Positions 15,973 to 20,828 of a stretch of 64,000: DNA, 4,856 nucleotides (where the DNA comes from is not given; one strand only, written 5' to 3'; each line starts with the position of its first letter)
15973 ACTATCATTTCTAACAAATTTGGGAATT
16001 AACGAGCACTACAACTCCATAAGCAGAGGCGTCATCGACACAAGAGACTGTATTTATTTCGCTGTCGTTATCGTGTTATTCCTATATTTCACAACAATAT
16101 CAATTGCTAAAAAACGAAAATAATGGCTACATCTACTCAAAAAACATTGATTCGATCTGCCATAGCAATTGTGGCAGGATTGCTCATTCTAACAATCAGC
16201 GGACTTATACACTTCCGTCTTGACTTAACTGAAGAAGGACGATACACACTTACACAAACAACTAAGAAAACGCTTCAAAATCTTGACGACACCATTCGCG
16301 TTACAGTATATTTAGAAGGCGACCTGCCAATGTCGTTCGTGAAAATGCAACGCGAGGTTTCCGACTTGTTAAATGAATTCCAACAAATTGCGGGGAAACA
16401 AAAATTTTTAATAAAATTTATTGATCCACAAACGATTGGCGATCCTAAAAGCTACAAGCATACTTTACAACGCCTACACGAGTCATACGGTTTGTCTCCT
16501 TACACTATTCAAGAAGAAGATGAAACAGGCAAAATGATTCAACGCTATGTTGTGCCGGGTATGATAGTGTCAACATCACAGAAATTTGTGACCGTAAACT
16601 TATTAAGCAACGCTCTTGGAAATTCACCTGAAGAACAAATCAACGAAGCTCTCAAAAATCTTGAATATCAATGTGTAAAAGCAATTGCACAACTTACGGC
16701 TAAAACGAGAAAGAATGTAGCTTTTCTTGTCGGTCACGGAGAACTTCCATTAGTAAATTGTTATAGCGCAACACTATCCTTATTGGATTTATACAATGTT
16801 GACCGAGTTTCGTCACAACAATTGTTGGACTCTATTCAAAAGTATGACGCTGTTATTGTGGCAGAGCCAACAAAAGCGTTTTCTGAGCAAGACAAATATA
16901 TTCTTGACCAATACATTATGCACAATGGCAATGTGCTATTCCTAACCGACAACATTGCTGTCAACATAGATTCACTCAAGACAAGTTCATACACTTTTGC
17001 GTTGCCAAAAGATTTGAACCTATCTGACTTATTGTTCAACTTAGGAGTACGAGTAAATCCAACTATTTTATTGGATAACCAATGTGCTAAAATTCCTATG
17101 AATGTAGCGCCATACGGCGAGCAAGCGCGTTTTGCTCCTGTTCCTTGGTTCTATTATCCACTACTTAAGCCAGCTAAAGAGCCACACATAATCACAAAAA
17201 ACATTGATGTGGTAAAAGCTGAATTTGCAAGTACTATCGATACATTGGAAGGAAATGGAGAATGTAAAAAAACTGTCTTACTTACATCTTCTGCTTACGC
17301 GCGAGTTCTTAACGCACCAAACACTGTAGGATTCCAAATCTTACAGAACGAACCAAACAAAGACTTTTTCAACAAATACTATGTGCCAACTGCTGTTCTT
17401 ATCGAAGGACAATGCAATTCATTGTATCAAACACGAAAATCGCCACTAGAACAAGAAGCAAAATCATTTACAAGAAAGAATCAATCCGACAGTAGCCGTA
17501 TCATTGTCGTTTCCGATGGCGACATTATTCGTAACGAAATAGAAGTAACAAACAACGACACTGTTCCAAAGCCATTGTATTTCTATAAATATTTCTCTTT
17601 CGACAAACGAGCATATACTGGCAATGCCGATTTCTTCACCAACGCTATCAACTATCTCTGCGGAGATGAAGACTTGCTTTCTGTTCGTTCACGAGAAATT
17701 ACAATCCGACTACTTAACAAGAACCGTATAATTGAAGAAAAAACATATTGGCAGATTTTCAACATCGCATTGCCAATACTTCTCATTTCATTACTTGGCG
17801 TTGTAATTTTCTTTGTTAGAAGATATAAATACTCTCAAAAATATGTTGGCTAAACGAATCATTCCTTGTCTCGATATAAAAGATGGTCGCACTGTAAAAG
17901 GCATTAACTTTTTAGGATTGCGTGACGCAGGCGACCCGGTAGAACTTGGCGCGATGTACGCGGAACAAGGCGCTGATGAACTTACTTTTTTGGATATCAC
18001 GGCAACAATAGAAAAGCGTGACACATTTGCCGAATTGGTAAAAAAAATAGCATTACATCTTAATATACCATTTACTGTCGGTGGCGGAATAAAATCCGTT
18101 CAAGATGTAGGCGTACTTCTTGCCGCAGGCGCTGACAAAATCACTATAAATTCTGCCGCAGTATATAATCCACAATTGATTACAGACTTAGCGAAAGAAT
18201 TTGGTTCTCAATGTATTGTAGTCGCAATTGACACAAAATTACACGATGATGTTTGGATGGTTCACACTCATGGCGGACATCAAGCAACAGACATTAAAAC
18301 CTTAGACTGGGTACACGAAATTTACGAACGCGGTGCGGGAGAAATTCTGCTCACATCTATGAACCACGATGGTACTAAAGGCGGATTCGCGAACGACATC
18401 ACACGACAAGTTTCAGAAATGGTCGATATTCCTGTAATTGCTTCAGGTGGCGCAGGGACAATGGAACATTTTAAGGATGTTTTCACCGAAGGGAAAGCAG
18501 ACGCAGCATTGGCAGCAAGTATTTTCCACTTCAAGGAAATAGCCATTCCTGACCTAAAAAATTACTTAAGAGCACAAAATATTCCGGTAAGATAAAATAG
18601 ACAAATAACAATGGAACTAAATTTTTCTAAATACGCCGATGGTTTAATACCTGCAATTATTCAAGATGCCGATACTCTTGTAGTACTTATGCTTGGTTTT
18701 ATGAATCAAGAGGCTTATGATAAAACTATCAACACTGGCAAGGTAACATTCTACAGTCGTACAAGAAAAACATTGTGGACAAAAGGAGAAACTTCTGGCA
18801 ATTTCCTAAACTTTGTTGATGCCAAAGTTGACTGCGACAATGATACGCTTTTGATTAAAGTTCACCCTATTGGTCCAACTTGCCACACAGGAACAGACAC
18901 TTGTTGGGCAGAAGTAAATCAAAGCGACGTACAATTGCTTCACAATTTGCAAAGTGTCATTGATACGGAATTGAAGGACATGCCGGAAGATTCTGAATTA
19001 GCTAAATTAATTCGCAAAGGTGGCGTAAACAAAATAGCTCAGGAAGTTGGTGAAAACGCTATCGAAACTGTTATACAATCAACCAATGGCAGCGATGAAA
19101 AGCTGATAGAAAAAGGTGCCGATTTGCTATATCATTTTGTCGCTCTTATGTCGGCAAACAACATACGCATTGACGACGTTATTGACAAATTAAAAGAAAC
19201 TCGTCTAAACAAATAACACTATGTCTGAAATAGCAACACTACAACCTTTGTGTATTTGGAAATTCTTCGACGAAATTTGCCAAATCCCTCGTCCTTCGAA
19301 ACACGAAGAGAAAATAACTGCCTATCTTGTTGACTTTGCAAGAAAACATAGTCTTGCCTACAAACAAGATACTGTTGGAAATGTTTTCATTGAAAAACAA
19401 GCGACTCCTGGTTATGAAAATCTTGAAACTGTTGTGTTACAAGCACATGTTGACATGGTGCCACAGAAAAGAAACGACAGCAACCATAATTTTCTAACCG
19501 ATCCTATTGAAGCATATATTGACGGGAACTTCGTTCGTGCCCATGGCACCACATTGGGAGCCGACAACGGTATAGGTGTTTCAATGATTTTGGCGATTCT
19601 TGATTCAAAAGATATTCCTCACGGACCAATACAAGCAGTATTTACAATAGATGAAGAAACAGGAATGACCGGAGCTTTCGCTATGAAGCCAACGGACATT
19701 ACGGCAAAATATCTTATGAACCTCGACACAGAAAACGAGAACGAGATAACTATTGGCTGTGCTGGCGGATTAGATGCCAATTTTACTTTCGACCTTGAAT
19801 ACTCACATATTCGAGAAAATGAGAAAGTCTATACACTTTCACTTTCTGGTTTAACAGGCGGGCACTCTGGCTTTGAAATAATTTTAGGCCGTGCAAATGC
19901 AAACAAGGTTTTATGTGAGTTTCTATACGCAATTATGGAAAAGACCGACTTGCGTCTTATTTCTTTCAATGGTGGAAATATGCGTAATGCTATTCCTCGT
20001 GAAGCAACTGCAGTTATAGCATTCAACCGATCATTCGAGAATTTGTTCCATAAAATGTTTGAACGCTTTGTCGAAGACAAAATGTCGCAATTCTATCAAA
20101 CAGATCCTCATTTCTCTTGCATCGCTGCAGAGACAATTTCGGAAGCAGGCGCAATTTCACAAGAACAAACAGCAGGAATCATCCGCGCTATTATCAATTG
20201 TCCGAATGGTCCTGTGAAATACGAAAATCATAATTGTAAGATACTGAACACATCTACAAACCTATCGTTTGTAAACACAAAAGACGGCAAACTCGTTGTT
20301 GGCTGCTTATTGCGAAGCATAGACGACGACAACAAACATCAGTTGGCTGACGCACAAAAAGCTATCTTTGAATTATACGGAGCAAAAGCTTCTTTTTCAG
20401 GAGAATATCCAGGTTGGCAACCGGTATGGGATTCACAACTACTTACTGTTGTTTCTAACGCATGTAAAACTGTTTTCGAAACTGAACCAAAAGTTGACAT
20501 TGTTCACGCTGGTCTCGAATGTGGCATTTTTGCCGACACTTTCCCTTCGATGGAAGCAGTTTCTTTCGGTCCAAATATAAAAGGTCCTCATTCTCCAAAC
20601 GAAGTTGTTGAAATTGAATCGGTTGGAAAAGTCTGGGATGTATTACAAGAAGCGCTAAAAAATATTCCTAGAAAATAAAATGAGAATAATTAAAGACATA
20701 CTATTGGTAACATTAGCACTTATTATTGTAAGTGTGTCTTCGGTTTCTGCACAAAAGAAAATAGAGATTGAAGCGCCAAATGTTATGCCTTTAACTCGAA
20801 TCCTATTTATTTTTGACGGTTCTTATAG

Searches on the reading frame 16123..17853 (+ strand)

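Call 72: search_protein_families(library=pfam, proteins=[window:16123-17853:+], max_evalue=0.0001)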
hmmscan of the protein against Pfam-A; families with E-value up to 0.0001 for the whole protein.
window:16123-17853:+ (576 aa): 2 families
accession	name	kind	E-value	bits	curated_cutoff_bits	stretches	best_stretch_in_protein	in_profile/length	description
PF09822.16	ABC_transp_aux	-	3.5e-75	253.4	34.7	1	196-508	1-288/288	ABC-type uncharacterized transport system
PF23357.1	DUF7088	-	1.7e-23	83.3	27.8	1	37-150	1-105/105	Domain of unknown function (DUF7088)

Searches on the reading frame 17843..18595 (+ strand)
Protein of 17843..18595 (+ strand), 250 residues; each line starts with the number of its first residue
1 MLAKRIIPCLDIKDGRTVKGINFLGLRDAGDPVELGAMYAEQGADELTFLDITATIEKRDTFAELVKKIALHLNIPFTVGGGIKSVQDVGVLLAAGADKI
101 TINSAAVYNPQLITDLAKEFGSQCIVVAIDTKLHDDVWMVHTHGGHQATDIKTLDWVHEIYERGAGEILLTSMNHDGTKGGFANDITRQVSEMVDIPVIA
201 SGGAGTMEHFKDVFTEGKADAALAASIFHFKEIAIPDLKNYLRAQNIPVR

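Call 72: search_protein_families(library=pfam, proteins=[window:17843-18595:+], max_evalue=0.0001)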
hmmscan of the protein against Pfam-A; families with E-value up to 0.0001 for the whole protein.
window:17843-18595:+ (250 aa): 4 families
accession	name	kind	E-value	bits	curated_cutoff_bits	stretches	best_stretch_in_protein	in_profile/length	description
PF00977.27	His_biosynth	-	6.2e-80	268.3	23.6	1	5-233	1-227/228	Histidine biosynthesis protein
PF03060.21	NMO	-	1.5e-08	34.8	28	1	116-237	109-235/331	Nitronate monooxygenase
PF01207.24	Dus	-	3.3e-05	23.6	20.4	0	64-121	174-236/311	Dihydrouridine synthase (Dus)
PF02581.23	TMP-TENI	-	6.9e-05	22.7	27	0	41-105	113-179/180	Thiamine monophosphate synthase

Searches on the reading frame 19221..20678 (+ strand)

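Call 72: search_protein_families(library=pfam, proteins=[window:19221-20678:+], max_evalue=0.0001)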
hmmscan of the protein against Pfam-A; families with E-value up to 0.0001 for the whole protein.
window:19221-20678:+ (485 aa): 2 families
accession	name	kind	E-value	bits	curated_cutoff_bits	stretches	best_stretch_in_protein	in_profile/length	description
PF01546.33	Peptidase_M20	-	2.7e-15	57.3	24.6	1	73-480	2-205/206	Peptidase family M20/M25/M40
PF07687.19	M20_dimer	-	2.8e-10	40.6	21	1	207-273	2-85/107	Peptidase dimerisation domain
